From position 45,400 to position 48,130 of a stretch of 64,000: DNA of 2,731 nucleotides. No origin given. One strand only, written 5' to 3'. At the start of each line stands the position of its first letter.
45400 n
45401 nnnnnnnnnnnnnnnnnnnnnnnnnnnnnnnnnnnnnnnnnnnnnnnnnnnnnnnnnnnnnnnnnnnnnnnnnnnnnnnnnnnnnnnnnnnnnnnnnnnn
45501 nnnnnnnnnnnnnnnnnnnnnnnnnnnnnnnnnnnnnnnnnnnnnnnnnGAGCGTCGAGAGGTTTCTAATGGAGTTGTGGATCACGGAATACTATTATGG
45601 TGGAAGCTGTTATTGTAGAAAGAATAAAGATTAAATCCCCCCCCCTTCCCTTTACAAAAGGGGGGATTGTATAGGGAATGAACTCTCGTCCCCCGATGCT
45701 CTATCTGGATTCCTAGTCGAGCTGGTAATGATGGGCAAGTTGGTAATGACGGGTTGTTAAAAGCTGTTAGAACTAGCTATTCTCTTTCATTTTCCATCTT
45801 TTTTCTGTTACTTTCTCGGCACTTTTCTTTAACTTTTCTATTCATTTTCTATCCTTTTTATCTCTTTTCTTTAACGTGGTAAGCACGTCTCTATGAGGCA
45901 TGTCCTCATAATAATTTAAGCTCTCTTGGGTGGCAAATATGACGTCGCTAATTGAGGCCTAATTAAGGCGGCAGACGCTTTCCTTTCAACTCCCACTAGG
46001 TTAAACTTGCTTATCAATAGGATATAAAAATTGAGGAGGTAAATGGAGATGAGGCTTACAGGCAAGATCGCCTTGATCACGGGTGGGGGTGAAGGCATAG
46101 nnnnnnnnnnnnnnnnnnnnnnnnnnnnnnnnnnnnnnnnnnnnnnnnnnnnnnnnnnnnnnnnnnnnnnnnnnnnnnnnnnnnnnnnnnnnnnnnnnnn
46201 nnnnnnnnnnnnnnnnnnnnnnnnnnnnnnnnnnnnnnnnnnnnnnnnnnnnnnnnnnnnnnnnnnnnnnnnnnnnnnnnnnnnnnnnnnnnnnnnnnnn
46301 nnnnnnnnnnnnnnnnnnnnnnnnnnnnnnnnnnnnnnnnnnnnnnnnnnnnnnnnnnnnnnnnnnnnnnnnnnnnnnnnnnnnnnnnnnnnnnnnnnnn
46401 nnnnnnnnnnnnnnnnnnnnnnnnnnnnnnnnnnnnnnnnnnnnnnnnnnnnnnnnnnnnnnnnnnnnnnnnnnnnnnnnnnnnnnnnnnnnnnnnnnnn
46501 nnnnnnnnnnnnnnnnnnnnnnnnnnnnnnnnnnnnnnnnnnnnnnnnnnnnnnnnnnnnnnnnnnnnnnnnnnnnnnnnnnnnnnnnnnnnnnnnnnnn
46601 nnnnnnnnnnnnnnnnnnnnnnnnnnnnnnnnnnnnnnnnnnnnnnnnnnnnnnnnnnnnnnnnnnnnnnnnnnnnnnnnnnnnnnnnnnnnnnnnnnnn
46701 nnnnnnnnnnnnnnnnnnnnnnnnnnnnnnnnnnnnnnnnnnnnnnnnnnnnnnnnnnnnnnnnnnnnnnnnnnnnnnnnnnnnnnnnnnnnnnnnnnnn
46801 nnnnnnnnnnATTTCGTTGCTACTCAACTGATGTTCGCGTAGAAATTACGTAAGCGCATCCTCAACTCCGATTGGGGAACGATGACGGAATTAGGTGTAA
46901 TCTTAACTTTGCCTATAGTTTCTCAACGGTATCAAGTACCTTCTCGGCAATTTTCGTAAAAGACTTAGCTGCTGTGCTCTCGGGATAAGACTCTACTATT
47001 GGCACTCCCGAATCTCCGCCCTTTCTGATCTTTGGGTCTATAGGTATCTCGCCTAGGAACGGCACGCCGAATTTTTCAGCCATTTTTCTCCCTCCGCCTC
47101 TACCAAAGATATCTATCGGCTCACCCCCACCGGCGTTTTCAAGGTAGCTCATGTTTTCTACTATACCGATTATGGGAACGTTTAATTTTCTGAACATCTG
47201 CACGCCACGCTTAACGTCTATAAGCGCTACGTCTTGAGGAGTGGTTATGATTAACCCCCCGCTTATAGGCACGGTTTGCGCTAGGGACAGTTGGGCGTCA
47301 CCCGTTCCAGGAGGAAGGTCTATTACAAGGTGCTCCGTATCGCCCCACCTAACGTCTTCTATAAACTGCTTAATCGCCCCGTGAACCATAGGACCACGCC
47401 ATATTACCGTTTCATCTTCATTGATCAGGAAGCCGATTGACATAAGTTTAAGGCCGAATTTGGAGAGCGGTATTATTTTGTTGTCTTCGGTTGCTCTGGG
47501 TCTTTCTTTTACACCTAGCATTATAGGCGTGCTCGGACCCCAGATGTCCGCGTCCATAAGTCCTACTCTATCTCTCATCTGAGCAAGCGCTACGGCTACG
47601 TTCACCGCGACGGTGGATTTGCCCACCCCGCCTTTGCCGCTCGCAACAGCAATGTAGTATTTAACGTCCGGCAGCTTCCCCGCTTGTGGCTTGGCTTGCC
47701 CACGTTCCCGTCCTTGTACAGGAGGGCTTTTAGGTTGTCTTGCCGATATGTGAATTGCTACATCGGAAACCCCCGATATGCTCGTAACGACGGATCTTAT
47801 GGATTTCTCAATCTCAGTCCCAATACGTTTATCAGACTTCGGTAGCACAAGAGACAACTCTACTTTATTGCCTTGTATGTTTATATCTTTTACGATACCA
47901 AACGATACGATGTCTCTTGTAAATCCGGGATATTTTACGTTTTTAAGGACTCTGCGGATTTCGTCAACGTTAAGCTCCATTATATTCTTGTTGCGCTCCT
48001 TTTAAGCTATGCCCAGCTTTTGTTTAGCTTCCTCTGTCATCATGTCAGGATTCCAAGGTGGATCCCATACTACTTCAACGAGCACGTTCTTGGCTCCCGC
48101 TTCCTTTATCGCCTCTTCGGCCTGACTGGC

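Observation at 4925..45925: Pair of diverged ~170-bp repeat elements in inverted orientation bracket a 40.6 kb segment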

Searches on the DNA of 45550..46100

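Call 12: search_rna_families(source=window, start=45550, end=46100, threshold=evalue, max_evalue=10)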
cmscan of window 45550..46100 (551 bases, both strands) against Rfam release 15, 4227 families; matches with E-value up to 10: 2.
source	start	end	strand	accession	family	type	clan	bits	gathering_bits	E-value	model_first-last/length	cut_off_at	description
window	45642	45776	+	RF02998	IS605-orfB-II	Gene; sRNA;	-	15.7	88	4.5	1-155/155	no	IS605-orfB-II RNA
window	45837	45896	-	RF00521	SAM_alpha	Cis-reg; riboswitch;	-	15.6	36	0.56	1-79/79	no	Alpha-proteobacteria SAM riboswitch aptamer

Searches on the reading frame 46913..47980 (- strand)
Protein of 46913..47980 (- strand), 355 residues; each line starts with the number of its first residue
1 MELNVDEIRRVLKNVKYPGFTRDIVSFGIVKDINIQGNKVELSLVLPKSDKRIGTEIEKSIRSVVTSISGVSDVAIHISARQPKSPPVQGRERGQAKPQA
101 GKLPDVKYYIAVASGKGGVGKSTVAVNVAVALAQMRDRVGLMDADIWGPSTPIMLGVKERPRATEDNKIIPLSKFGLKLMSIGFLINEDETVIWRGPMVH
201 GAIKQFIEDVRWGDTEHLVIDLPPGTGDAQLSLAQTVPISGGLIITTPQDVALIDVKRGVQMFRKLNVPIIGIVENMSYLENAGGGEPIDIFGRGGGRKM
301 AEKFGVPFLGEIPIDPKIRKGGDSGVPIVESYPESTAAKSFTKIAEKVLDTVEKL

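Call 23: search_protein_families(library=pfam, proteins=[window:46913-47980:-], max_evalue=0.01)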
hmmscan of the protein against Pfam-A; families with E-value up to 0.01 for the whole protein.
window:46913-47980:- (355 aa): 9 families
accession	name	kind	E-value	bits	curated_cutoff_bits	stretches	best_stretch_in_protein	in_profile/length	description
PF10609.15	ParA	-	2.7e-99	332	27.1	1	106-348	2-245/246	NUBPL iron-transfer P-loop NTPase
PF01656.29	CbiA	-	5.7e-15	55.8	25.4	1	110-327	1-124/125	CobQ/CobB/MinD/ParA nucleotide binding domain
PF01883.24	FeS_assembly_P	-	4.3e-10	40.2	23.5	1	6-76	2-71/73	Iron-sulfur cluster assembly protein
PF00142.24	Fer4_NifH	-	7.9e-09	35.8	25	1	114-159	6-51/271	4Fe-4S iron sulfur cluster binding proteins, NifH/frxC family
PF13614.12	AAA_31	-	1.7e-08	35.1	27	1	110-152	4-46/177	AAA domain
PF09140.17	MipZ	-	1.2e-06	28.5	20.7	1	109-148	2-41/262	ATPase MipZ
PF02374.21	ArsA_ATPase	-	1.7e-05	24.6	24.3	1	112-142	5-35/305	Anion-transporting ATPase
PF07015.17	VirC1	-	0.0058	16.4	24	1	110-146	4-40/231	VirC1 protein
PF25199.1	nSTAND_NTPase5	-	0.007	16.6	34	0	106-146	39-80/145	Novel STAND NTPase 5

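Call 25: find_homologous_proteins(query=window:46913-47980:-, max_evalue=1e-50)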
Query window:46913-47980:- (355 aa): 7999 proteins with E <= 1e-50 among 8000 candidates; the best 120 are listed.
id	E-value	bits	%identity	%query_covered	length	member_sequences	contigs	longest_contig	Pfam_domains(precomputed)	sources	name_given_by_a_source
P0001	3.8e-226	768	100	100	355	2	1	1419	PF00142.25,PF10609.16,PF01656.30,PF01883.25,PF13614.13,PF09140.18,PF02374.22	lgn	-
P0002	5.8e-179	613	78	100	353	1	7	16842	PF00142.25,PF10609.16,PF01656.30,PF01883.25,PF13614.13,PF09140.18,PF02374.22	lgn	-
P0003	6.4e-179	613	77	100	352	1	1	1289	PF00142.25,PF10609.16,PF01656.30,PF01883.25,PF13614.13,PF09140.18,PF02374.22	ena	-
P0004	8.2e-179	613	77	100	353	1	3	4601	PF00142.25,PF10609.16,PF01656.30,PF01883.25,PF13614.13,PF09140.18,PF02374.22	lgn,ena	-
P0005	6.6e-178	610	76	100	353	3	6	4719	PF00142.25,PF10609.16,PF01656.30,PF01883.25,PF13614.13,PF09140.18,PF02374.22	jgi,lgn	-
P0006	1.2e-176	606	77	100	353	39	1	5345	PF00142.25,PF10609.16,PF01656.30,PF01883.25,PF13614.13,PF09140.18,PF02374.22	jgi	jgi:ATP-binding protein involved in chromosome partitioning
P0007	3.7e-176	604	76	100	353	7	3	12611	PF00142.25,PF10609.16,PF01656.30,PF01883.25,PF13614.13,PF09140.18,PF02374.22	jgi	-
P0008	8.0e-176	603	76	100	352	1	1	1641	PF00142.25,PF10609.16,PF01656.30,PF01883.25,PF13614.13,PF09140.18,PF02374.22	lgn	-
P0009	1.3e-175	602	77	100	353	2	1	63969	PF00142.25,PF10609.16,PF01656.30,PF01883.25,PF13614.13,PF09140.18,PF02374.22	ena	-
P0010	5.7e-175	600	77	100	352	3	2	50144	PF00142.25,PF10609.16,PF01656.30,PF01883.25,PF13614.13,PF09140.18,PF02374.22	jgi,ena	jgi:ATP-binding protein involved in chromosome partitioning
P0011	6.4e-175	600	76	100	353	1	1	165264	PF00142.25,PF10609.16,PF01656.30,PF01883.25,PF13614.13,PF09140.18,PF02374.22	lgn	-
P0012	8.1e-175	600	77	100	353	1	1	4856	PF00142.25,PF10609.16,PF01656.30,PF01883.25,PF13614.13,PF09140.18,PF02374.22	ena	-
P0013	9.7e-175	599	76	100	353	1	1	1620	PF00142.25,PF10609.16,PF01656.30,PF01883.25,PF13614.13,PF09140.18,PF02374.22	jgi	-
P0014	1.1e-174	599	76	100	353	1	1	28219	PF00142.25,PF10609.16,PF01656.30,PF01883.25,PF13614.13,PF09140.18,PF02374.22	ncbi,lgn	-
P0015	1.2e-174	599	75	100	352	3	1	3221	PF00142.25,PF10609.16,PF01656.30,PF01883.25,PF13614.13,PF09140.18,PF02374.22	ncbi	-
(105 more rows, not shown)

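Call 26: find_encoding_contigs(protein=P0009, flank=10000, max_places=3)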
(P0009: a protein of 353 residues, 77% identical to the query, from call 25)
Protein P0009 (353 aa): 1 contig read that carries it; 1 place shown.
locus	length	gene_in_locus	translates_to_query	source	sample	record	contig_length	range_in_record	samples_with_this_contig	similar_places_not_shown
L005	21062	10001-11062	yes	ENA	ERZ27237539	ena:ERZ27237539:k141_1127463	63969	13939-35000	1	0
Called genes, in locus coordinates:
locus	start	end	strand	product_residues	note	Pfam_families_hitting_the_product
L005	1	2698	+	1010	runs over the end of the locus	PF13779:DUF4175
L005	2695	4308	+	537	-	PF00515:TPR_1 (faint), PF07719:TPR_2 (faint), PF13181:TPR_8 (faint), PF13424:TPR_12 (faint), PF13428:TPR_14 (faint), PF14559:TPR_19 (faint), PF13485:Peptidase_MA_2, PF13414:TPR_11 (weak), +3 more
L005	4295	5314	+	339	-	PF20030:bpMoxR, PF07726:AAA_3, PF07728:AAA_5, PF17863:AAA_lid_2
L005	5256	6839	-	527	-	PF00361:Proton_antipo_M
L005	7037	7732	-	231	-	-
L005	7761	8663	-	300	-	PF00027:cNMP_binding, PF10137:CAP12-PCTIR_TIR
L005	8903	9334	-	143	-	PF01475:FUR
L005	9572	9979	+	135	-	PF01883:FeS_assembly_P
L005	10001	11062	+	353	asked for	PF01883:FeS_assembly_P, PF00142:Fer4_NifH (faint), PF01656:CbiA, PF02374:ArsA_ATPase (faint), PF09140:MipZ (weak), PF10609:ParA, PF13614:AAA_31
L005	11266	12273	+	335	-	PF00226:DnaJ, PF01556:DnaJ_C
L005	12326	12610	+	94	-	PF08899:DUF1844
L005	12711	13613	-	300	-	PF00294:PfkB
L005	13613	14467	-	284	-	PF01048:PNP_UDP_1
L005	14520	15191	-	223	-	PF02527:GidB, PF05175:MTS (faint), PF13847:Methyltransf_31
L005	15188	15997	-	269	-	PF00565:SNase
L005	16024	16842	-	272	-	PF01135:PCMT, PF01596:Methyltransf_3 (faint), PF08704:GCD14, PF01209:Ubie_methyltran (weak), PF06325:PrmA (weak), PF13847:Methyltransf_31, PF08241:Methyltransf_11 (weak), PF13649:Methyltransf_25 (weak), +1 more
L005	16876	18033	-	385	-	PF00083:Sugar_tr (faint), PF12832:MFS_1_like (weak), PF13347:MFS_2, PF07690:MFS_1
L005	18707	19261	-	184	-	PF00857:Isochorismatase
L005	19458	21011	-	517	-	PF01293:PEPCK_ATP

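Call 27: find_encoding_contigs(protein=P0011, flank=10000, max_places=3)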
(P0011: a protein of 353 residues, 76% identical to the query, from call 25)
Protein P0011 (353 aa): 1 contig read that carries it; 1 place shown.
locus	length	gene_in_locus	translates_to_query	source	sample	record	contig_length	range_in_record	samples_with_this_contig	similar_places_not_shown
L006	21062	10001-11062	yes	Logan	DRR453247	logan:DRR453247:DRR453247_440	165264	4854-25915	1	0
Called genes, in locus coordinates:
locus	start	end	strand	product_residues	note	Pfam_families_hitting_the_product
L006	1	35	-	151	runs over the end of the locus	PF01242:PTPS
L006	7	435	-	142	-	PF01242:PTPS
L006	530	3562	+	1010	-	PF13779:DUF4175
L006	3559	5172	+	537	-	PF07719:TPR_2 (faint), PF00515:TPR_1 (faint), PF13181:TPR_8 (faint), PF13424:TPR_12 (faint), PF13428:TPR_14 (faint), PF23914:TPR_CcmH_CycH (faint), PF25062:ARM_TT21_N (faint), PF13485:Peptidase_MA_2, +4 more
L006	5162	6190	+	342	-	PF20030:bpMoxR, PF07726:AAA_3, PF07728:AAA_5, PF17863:AAA_lid_2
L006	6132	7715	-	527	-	PF01059:Oxidored_q5_N (weak), PF00361:Proton_antipo_M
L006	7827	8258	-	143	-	PF01475:FUR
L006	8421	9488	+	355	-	PF03150:CCP_MauG, PF00034:Cytochrom_C (weak)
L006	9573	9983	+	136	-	PF01883:FeS_assembly_P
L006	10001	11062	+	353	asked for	PF01883:FeS_assembly_P, PF00142:Fer4_NifH (faint), PF01656:CbiA, PF02374:ArsA_ATPase (faint), PF09140:MipZ (weak), PF10609:ParA, PF13614:AAA_31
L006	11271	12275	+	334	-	PF00226:DnaJ, PF01556:DnaJ_C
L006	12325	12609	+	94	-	PF08899:DUF1844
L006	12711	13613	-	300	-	PF00294:PfkB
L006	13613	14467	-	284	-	PF01048:PNP_UDP_1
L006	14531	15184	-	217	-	PF02527:GidB, PF05175:MTS (faint), PF13847:Methyltransf_31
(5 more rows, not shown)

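Call 28: find_encoding_contigs(protein=P0002, flank=10000, max_places=4)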
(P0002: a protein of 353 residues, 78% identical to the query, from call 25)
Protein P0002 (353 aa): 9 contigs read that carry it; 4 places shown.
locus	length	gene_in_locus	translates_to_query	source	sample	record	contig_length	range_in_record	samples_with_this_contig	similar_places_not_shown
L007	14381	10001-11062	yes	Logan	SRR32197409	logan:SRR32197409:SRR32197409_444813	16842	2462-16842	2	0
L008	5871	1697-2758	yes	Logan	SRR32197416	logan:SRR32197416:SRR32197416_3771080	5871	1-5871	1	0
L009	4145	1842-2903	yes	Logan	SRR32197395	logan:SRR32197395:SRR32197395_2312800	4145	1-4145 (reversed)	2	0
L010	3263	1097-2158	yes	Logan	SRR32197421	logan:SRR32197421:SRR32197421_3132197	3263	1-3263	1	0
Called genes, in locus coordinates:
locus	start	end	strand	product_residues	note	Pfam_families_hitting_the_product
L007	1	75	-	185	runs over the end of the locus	PF01227:GTP_cyclohydroI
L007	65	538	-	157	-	PF01242:PTPS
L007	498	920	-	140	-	PF01242:PTPS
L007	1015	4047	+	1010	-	PF13779:DUF4175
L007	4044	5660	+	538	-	PF07719:TPR_2 (faint), PF13181:TPR_8 (faint), PF00515:TPR_1 (faint), PF13485:Peptidase_MA_2, PF13428:TPR_14 (faint), PF13431:TPR_17 (faint), PF23914:TPR_CcmH_CycH (faint), PF13414:TPR_11 (weak), +1 more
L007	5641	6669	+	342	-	PF20030:bpMoxR, PF07726:AAA_3, PF07728:AAA_5, PF17863:AAA_lid_2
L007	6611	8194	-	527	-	PF01059:Oxidored_q5_N (weak), PF00361:Proton_antipo_M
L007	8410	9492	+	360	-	PF03150:CCP_MauG, PF00034:Cytochrom_C (faint)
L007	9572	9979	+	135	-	PF01883:FeS_assembly_P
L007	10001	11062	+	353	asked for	PF01883:FeS_assembly_P, PF00142:Fer4_NifH (faint), PF01656:CbiA, PF02374:ArsA_ATPase (faint), PF09140:MipZ (weak), PF10609:ParA, PF13614:AAA_31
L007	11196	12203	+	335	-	PF00226:DnaJ, PF01556:DnaJ_C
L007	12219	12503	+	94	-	PF08899:DUF1844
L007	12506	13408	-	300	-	PF00294:PfkB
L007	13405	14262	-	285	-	PF01048:PNP_UDP_1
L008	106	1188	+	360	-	PF03150:CCP_MauG, PF00034:Cytochrom_C (faint)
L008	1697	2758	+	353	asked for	PF01883:FeS_assembly_P, PF00142:Fer4_NifH (faint), PF01656:CbiA, PF02374:ArsA_ATPase (faint), PF09140:MipZ (weak), PF10609:ParA, PF13614:AAA_31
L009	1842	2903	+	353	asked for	PF01883:FeS_assembly_P, PF00142:Fer4_NifH (faint), PF01656:CbiA, PF02374:ArsA_ATPase (faint), PF09140:MipZ (weak), PF10609:ParA, PF13614:AAA_31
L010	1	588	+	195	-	?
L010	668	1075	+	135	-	PF01883:FeS_assembly_P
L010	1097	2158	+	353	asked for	PF01883:FeS_assembly_P, PF00142:Fer4_NifH (faint), PF01656:CbiA, PF02374:ArsA_ATPase (faint), PF09140:MipZ (weak), PF10609:ParA, PF13614:AAA_31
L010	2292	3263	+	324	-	?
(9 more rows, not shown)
